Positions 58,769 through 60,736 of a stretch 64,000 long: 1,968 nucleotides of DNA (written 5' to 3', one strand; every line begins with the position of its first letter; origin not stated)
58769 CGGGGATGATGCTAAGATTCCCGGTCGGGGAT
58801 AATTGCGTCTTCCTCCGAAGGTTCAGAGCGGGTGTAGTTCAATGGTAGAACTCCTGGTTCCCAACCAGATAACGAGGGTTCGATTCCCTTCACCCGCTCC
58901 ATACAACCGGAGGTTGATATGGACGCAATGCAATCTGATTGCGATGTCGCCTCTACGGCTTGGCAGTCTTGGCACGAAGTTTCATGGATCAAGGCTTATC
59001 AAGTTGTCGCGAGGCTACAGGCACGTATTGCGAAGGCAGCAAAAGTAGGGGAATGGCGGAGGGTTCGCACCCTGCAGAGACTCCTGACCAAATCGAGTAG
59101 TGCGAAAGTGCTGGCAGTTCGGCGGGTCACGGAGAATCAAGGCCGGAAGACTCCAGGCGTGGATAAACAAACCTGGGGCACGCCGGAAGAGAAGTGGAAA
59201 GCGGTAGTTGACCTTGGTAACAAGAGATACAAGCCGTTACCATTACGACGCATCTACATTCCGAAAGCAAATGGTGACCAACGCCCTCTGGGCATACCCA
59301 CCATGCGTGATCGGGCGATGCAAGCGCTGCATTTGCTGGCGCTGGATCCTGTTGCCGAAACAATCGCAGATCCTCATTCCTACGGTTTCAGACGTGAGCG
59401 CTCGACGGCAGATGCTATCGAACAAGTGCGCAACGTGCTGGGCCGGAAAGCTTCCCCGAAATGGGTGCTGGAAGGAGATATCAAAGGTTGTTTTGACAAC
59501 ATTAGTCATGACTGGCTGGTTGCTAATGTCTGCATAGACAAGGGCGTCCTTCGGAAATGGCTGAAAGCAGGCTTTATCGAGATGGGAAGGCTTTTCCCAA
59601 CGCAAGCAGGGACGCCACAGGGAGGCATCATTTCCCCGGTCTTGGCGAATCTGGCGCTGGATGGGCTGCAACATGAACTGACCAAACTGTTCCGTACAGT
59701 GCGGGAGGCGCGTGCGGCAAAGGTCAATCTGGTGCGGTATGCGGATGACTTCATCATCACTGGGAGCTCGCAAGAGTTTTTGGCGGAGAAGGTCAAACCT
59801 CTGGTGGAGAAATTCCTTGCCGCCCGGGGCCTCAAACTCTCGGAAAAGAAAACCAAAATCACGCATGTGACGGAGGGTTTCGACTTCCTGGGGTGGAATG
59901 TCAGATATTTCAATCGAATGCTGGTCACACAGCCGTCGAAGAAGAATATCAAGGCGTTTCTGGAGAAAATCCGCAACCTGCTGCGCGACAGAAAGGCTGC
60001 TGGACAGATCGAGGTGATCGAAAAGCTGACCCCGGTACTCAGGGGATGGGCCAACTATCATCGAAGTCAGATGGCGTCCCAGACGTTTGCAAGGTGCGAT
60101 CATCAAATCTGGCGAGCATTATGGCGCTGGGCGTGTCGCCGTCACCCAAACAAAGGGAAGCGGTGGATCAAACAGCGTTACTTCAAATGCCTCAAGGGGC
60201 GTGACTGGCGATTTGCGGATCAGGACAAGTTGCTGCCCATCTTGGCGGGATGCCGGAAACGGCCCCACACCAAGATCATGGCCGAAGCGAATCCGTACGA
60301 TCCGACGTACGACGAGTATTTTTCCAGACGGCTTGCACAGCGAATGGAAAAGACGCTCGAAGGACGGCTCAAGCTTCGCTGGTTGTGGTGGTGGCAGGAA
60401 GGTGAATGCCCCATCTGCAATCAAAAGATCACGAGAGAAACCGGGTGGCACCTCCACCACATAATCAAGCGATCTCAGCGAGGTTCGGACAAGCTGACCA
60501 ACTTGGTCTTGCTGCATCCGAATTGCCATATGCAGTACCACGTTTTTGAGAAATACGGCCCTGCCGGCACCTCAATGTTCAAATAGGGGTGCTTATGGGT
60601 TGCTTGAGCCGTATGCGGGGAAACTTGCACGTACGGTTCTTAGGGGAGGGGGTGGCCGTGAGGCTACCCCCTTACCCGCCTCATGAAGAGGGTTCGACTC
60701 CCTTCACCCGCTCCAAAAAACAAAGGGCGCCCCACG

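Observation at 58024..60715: tRNA-Gly(CCC) gene split inside its anticodon stem by a complete, ORF-containing group II intron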

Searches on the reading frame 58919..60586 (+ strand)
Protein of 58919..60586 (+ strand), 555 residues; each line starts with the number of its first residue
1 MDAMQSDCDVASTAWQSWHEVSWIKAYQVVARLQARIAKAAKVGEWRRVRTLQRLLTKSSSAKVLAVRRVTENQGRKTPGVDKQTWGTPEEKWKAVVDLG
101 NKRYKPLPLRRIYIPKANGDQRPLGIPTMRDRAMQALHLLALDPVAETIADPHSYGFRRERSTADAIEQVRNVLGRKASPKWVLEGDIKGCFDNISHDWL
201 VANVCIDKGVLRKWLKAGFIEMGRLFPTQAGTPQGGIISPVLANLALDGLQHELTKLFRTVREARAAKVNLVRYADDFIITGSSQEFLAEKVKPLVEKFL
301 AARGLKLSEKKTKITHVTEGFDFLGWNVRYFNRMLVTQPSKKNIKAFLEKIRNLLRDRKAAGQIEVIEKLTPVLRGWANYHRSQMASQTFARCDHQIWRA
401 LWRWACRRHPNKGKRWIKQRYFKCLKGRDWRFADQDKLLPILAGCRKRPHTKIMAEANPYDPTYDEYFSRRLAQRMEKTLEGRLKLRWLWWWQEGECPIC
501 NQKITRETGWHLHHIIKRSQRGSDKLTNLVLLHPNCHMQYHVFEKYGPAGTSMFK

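Call 7: search_protein_families(library=pfam, proteins=[window:58919-60586:+])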
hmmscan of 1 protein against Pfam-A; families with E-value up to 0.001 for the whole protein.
window:58919-60586:+ (555 aa): 4 families
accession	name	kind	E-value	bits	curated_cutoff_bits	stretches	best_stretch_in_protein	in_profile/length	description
PF00078.32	RVT_1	-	1.4e-41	142.9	29.6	1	114-328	1-205/205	Reverse transcriptase (RNA-dependent DNA polymerase)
PF13655.11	RVT_N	-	1.2e-30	106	28.1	1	18-99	1-83/83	N-terminal domain of reverse transcriptase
PF08388.16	GIIM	-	4.8e-25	87.8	23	1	344-422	1-80/80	Group II intron, maturase-specific domain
PF01844.29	HNH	-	2e-10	41.1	21.4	1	497-541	1-45/47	HNH endonuclease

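Call 9: find_homologous_proteins(query=window:58919-60586:+, max_evalue=1e-50)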
Query window:58919-60586:+ (555 aa): 8000 proteins with E <= 1e-50 among 8000 candidates; the best 120 are listed.
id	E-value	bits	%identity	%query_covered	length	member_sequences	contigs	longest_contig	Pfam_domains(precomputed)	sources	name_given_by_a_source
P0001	0.0e+0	1193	91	100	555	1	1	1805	PF00078.33,PF01844.30,PF13655.12,PF08388.17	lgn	-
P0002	0.0e+0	1182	90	100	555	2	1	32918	PF00078.33,PF01844.30,PF13655.12,PF08388.17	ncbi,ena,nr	ncbi:MAG: group II intron reverse transcriptase/maturase [Sphingomonadales bacterium]|nr:group II in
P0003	0.0e+0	1173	90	100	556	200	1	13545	PF00078.33,PF01844.30,PF13655.12,PF08388.17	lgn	-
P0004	0.0e+0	1163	88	100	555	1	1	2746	PF00078.33,PF01844.30,PF13655.12,PF08388.17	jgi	jgi:RNA-directed DNA polymerase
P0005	0.0e+0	1161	88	100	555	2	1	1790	PF00078.33,PF01844.30,PF13655.12,PF08388.17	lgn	-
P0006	0.0e+0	1157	89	100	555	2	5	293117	PF00078.33,PF01844.30,PF13655.12,PF08388.17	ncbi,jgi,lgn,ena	-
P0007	0.0e+0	1152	88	100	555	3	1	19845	PF00078.33,PF01844.30,PF13655.12,PF08388.17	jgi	-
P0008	0.0e+0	1151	87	100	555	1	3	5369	PF00078.33,PF01844.30,PF13655.12,PF08388.17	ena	-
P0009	0.0e+0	1149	87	100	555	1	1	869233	PF00078.33,PF01844.30,PF13655.12,PF08388.17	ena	-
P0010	0.0e+0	1130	85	100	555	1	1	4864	PF00078.33,PF01844.30,PF13655.12,PF08388.17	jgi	jgi:RNA-directed DNA polymerase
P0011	0.0e+0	1115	85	100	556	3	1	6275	PF00078.33,PF01844.30,PF13655.12,PF08388.17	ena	-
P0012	0.0e+0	1114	85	100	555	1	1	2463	PF00078.33,PF01844.30,PF13655.12,PF08388.17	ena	-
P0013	0.0e+0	1113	84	100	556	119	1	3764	PF00078.33,PF01844.30,PF13655.12,PF08388.17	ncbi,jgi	jgi:RNA-directed DNA polymerase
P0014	0.0e+0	1111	83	100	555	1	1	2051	PF00078.33,PF01844.30,PF13655.12,PF08388.17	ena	-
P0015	0.0e+0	1107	85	100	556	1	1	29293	PF00078.33,PF01844.30,PF13655.12,PF08388.17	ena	-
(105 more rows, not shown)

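Call 12: find_related_loci(query=window:58919-60586:+, collection=genome_contigs, flank=4000)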
Query window:58919-60586:+ (555 aa) in genome_contigs; peptide patterns used: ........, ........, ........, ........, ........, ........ (x = any residue, [..] = any of these).
599 stretches matched a pattern (row limit reached: there are more); 571 encode a relative of the query (tblastn E <= 1e-3); the best 80 are kept; 80 distinct loci.
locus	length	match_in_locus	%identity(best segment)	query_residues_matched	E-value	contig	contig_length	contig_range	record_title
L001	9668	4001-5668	90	1-555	0e+0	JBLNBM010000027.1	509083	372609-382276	MAG: Bacteroidota bacterium isolate MAG151 PRJNA951521_bin12_renamed_26, whole genome shotgun sequence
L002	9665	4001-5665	89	1-555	0e+0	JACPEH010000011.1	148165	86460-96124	MAG: Rhodocyclales bacterium isolate NC_groundwater_330_Ag_B-0.1um_67_97 GD18-4_B1_scaffold_379520, whole genome shotgun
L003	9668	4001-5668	90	1-555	0e+0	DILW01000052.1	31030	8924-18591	MAG TPA_asm: Betaproteobacteria bacterium UBA5582 UBA5582_contig_17, whole genome shotgun sequence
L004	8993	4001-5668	89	1-555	0e+0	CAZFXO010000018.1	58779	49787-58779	MAG TPA_asm: uncultured Dechloromonas sp. isolate binchicken_co269_117 genome assembly, contig: NODE_455_length_58779_co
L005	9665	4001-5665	88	1-555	0e+0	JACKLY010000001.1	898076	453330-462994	MAG: Zoogloeaceae bacterium isolate HK-STAS-PROT-104 HK-STAS-PROT-104_1, whole genome shotgun sequence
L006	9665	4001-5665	88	1-555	0e+0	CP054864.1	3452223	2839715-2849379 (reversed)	MAG: Dechloromonas sp. isolate SSB2 chromosome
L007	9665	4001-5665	86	1-555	0e+0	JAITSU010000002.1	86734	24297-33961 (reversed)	MAG: Zoogloeaceae bacterium isolate Rs511_bin19 k119_1852503, whole genome shotgun sequence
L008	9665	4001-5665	86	1-555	0e+0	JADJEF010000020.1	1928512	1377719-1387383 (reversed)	MAG: Rhodocyclaceae bacterium isolate Aved_18-Q3-R54-62_MAXAC.403 tig01608094-10-19270520, whole genome shotgun sequence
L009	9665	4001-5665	85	1-555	0e+0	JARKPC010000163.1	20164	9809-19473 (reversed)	MAG: Propionivibrio sp. isolate D159_maxbin.023 k141_76816, whole genome shotgun sequence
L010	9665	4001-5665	84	1-555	0e+0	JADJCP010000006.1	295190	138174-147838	MAG: Hydrogenophilales bacterium isolate Aved_18-Q3-R54-62_BATAC.570 tig00014125-10-2952920, whole genome shotgun sequen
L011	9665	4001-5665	85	1-555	0e+0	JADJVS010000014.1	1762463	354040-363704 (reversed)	MAG: Sulfuritalea sp. isolate Hjor_18-Q3-R7-51_MAXAC.006 tig00119763-10-17618800, whole genome shotgun sequence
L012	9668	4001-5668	83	1-555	0e+0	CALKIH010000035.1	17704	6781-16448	MAG TPA_asm: uncultured Rhodocyclaceae bacterium isolate SRR1506987_bin.138_CONCOCT_v1.1_MAG genome assembly, contig: ER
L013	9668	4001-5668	82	1-555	0e+0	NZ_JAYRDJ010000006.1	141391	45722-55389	MAG: Niveibacterium sp. isolate SH_SHASGE1bin.34 NODE_107_length_141391_cov_2.451389, whole genome shotgun sequence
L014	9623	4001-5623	81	1-541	0e+0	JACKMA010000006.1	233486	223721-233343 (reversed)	MAG: Zoogloeaceae bacterium isolate HK-STAS-PROT-106 HK-STAS-PROT-106_6, whole genome shotgun sequence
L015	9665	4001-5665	78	1-555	0e+0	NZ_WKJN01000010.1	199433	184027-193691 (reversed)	Duganella alba strain FT9W NODE_10_length_199433_cov_27.973041_10, whole genome shotgun sequence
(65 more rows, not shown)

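Call 43: find_encoding_contigs(protein=window:58919-60586:+, flank=10000, max_places=4)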
Protein window:58919-60586:+ (555 aa): 1 contig read that carries it; 1 place shown.
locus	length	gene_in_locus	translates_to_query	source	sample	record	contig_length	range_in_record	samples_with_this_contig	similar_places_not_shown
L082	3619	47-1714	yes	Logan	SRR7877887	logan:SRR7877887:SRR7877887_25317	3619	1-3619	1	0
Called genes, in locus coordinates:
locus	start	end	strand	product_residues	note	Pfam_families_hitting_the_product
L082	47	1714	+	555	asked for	PF13655:RVT_N, PF00078:RVT_1, PF08388:GIIM, PF01844:HNH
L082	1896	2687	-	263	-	PF02900:LigB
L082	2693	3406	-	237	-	PF02592:Vut_1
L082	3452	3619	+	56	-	?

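Call 59: search_solved_structures(query=window:58919-60586:+, max_evalue=0.00001)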
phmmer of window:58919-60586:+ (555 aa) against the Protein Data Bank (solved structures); distinct sequences matched with E-value up to 0.00001: 8.
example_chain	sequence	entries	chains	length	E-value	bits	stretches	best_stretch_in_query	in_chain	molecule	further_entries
6me0_C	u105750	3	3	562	1.6e-181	607.9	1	10-542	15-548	Maturase reverse transcriptase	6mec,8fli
5g2x_C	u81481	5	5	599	5e-42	147.4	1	64-252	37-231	GROUP II INTRON-ENCODED PROTEIN LTRA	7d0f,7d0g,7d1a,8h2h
7uim_D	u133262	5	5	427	1.3e-37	132.8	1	98-406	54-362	Group II intron reverse transcriptase/maturase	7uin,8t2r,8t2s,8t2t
6ar1_A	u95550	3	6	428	2.9e-34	121.7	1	52-387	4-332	GsI-IIC RT | Trt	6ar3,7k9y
5hhl_A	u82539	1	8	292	6.9e-31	110.6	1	98-331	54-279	Retron-type reverse transcriptase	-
5hhj_A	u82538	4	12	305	6.1e-30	107.5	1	99-330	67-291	Retron-type reverse transcriptase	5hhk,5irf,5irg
7kft_D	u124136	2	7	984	2.2e-17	66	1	80-330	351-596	Cas6-RT-Cas1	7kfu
9ioa_A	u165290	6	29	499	1.7e-06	30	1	100-356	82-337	RNA-dependent DNA polymerase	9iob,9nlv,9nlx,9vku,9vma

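Call 60: search_solved_structures(query=window:58919-60586:+, max_evalue=1e-100, show_alignments=1)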
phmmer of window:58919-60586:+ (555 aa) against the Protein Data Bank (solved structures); distinct sequences matched with E-value up to 1e-100: 1.
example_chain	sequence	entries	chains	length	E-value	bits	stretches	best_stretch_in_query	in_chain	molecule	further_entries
6me0_C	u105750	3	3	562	1.6e-181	607.9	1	10-542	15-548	Maturase reverse transcriptase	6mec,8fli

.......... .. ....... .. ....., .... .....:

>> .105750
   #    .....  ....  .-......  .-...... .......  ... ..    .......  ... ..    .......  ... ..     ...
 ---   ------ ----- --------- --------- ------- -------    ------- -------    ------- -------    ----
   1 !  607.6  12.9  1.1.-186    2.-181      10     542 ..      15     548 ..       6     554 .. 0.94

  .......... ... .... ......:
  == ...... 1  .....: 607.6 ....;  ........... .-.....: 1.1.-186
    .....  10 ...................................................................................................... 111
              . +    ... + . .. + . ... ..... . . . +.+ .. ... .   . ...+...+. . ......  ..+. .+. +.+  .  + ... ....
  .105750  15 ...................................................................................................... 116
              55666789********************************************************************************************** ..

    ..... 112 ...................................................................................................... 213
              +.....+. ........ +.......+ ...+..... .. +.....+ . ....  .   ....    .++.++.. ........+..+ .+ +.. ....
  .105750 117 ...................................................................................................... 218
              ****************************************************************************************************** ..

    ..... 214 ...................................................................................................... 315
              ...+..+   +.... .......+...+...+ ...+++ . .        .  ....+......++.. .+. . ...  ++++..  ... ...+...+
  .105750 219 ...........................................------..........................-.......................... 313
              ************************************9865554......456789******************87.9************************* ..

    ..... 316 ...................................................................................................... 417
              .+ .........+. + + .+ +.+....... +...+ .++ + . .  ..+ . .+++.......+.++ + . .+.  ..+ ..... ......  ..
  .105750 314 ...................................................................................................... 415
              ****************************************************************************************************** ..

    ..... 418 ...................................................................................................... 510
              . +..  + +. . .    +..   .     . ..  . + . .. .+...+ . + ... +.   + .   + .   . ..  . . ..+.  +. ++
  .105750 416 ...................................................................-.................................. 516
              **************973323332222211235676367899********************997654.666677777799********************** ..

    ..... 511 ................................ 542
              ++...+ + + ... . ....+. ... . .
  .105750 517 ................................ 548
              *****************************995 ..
